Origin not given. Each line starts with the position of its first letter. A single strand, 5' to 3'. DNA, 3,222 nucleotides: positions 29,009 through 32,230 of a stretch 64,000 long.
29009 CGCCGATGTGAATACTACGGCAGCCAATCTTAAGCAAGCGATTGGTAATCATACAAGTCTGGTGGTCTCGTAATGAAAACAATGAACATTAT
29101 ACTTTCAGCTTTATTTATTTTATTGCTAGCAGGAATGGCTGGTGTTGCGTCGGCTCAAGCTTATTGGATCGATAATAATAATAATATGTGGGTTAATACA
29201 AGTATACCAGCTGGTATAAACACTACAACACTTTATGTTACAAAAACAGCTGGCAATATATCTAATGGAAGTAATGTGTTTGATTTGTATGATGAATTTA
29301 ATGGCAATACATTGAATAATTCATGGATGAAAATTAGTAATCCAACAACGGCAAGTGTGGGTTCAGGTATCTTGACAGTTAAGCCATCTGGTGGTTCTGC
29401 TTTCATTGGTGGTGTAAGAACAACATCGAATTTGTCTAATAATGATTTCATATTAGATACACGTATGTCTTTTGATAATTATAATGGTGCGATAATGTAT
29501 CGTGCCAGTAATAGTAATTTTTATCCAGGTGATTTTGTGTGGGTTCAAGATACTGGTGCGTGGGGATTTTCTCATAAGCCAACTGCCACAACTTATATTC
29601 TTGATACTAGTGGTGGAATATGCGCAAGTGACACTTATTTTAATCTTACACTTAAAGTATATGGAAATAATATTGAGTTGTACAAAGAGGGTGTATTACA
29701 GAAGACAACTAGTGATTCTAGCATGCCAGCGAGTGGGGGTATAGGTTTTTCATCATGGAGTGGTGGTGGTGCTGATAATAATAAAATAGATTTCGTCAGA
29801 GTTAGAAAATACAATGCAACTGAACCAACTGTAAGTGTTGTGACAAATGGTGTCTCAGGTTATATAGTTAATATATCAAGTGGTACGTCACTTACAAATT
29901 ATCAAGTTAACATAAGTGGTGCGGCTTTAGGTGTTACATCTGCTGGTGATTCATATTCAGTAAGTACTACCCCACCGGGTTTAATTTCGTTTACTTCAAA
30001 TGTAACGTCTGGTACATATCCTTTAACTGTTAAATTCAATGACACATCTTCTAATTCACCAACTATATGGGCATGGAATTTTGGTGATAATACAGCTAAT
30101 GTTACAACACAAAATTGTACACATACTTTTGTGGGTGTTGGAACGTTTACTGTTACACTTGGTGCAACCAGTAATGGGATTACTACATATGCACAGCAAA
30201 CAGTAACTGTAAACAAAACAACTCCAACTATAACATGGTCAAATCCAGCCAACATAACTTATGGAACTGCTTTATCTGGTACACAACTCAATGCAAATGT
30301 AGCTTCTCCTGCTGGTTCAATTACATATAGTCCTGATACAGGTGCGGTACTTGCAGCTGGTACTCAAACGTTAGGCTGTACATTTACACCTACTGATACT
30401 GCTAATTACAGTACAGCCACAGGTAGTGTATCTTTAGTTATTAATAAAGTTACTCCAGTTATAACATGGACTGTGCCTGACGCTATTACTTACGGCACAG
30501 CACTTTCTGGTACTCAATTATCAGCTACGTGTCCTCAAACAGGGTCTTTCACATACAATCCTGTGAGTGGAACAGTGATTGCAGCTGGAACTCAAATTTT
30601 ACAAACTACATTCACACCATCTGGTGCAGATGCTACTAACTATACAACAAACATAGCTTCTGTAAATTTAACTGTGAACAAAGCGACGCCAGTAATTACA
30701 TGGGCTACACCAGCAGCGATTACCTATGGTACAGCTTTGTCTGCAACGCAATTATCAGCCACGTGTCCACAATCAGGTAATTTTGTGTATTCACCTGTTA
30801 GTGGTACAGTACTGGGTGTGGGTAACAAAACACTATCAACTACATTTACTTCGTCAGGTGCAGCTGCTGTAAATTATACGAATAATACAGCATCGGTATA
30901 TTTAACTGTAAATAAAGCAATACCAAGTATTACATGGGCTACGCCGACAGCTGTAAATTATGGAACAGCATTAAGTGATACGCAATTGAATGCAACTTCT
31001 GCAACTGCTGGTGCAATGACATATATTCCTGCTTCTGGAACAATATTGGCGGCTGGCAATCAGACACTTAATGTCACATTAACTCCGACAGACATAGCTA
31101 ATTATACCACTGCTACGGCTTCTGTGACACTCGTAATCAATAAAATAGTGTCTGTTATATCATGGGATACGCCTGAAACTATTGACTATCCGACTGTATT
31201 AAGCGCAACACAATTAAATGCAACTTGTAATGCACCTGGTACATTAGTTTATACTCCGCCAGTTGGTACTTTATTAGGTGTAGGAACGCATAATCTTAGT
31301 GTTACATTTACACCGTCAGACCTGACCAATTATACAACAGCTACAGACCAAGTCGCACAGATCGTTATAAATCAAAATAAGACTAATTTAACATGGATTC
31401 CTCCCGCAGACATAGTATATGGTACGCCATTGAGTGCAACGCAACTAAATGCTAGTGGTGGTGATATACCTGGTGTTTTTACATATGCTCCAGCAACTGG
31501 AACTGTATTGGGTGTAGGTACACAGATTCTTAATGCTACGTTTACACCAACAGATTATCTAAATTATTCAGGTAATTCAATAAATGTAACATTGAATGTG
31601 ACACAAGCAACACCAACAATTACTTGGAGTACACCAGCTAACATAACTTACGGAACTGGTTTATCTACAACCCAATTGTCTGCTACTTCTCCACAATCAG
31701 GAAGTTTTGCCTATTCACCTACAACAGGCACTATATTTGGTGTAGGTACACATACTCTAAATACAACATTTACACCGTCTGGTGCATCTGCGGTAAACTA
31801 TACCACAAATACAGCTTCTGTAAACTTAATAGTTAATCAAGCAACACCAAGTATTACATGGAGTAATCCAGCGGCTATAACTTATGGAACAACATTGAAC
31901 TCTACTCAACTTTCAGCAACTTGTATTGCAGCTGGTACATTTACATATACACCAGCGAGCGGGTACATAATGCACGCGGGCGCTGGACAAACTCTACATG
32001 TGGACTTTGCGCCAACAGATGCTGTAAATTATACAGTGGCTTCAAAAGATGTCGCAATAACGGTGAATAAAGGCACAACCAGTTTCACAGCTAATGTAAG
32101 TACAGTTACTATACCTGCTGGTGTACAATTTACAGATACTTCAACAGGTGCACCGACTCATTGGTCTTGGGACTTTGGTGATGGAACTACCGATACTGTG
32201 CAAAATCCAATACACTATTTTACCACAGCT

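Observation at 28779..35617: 2178-aa secreted ConA-like + about 12 Ig-like MBG-like repeats (loose family call) + about 18 PKD-domain protein saturated with N-glycosylation sequons, with a coupled small partner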

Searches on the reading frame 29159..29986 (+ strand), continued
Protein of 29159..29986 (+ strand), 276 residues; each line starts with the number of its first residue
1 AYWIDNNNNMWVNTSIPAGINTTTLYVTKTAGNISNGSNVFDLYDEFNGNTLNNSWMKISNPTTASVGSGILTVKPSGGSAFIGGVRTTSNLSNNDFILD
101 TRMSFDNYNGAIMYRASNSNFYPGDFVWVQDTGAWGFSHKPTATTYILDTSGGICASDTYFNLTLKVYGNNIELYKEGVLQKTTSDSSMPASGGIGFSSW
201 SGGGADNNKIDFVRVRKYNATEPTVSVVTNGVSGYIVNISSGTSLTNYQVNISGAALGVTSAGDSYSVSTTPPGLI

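Call 93: search_protein_families(library=pfam, alignment_id=A1, max_evalue=0.01)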
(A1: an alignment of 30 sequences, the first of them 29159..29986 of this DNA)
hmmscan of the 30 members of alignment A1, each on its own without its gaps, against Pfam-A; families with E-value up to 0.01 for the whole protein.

A. member 1, window:29159-29986:+ (276 aa): 1 family
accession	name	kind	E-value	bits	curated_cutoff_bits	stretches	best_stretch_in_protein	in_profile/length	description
PF10102.14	DUF2341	-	2.3e-05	25.2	23.4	1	3-56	18-81/84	Domain of unknown function (DUF2341)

B. families by the number of members that match (of 30 scanned): 9 families
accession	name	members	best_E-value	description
PF10102.14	DUF2341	27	4.7e-18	Domain of unknown function (DUF2341)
PF21708.4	Glyco_hydro_59_C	2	0.00024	Galactocerebrosidase, C-terminal lectin domain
PF06439.18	3keto-disac_hyd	1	5e-07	3-keto-disaccharide hydrolase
PF13385.13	Laminin_G_3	1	0.00043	Concanavalin A-like lectin/glucanases superfamily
PF22585.3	Sialidase-like_CBM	1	0.0026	Sialidase-like, CBM domain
PF18002.7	T6_Ig_like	1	0.0069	T6 antigen Ig like domain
PF13648.12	Lipocalin_4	1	0.0081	Lipocalin-like domain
PF02210.31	Laminin_G_2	1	0.0087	Laminin G domain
PF00722.28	Glyco_hydro_16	1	0.0096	Glycosyl hydrolases family 16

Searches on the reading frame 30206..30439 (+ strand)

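Call 17: search_protein_families(library=pfam, proteins=[window:30206-30439:+], max_evalue=10)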
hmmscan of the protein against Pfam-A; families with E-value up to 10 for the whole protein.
window:30206-30439:+ (78 aa): 2 families
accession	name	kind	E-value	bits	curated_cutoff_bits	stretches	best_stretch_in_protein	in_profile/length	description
PF24507.1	Ig_CFAP65_4th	-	0.0026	18.6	27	1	33-69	19-55/76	CFAP65, fourth Ig-like domain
PF15780.11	ASH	-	0.012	16.2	27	1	32-66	46-80/98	Abnormal spindle-like microcephaly-assoc'd, ASPM-SPD-2-Hydin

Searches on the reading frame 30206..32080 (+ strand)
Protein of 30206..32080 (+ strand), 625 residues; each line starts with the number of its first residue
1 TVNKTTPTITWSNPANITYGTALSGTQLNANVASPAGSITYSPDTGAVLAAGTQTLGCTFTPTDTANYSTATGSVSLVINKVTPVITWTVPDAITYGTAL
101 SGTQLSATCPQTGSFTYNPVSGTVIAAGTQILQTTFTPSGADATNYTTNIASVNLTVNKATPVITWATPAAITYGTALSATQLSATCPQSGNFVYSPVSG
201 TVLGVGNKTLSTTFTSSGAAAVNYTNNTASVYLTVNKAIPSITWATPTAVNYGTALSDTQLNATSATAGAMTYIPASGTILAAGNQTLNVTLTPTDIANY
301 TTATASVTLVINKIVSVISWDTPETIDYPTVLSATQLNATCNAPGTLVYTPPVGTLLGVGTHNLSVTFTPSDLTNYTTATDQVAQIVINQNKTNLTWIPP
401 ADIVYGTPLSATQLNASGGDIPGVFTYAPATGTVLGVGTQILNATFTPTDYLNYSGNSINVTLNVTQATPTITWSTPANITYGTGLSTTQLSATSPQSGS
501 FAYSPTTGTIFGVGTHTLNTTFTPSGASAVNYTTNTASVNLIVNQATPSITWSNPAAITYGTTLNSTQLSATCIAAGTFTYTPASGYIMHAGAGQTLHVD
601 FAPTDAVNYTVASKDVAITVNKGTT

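Call 17: search_protein_families(library=pfam, proteins=[window:30206-32080:+], max_evalue=10)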
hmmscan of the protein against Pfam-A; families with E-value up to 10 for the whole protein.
window:30206-32080:+ (625 aa): 7 families
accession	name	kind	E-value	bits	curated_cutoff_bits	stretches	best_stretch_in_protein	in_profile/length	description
PF24507.1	Ig_CFAP65_4th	-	1.7e-27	96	27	8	111-150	21-58/76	CFAP65, fourth Ig-like domain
PF22065.2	Cep192_D7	-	8.5e-12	45.5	27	1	227-301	22-97/125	Cep192 domain 7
PF15780.11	ASH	-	4.4e-09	36.8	27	3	32-66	46-80/98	Abnormal spindle-like microcephaly-assoc'd, ASPM-SPD-2-Hydin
PF22544.2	HYDIN_VesB_CFA65-like_Ig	-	6.4e-09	36.4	25.5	2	250-303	28-81/100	HYDIN/CFA65/VesB-like, Ig-like domain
PF25249.1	Ig_CFAP65_7th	-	6.4e-07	29.6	28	0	345-378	46-79/120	CFAP65, seventh Ig-like domain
PF18879.6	EspA_EspE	-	0.057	14.3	27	0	140-181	9-50/84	EspA/EspE family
PF25248.1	Ig_CFAP65_8th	-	0.099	12.8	25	1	271-313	62-103/128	CFAP65, eight Ig-like domain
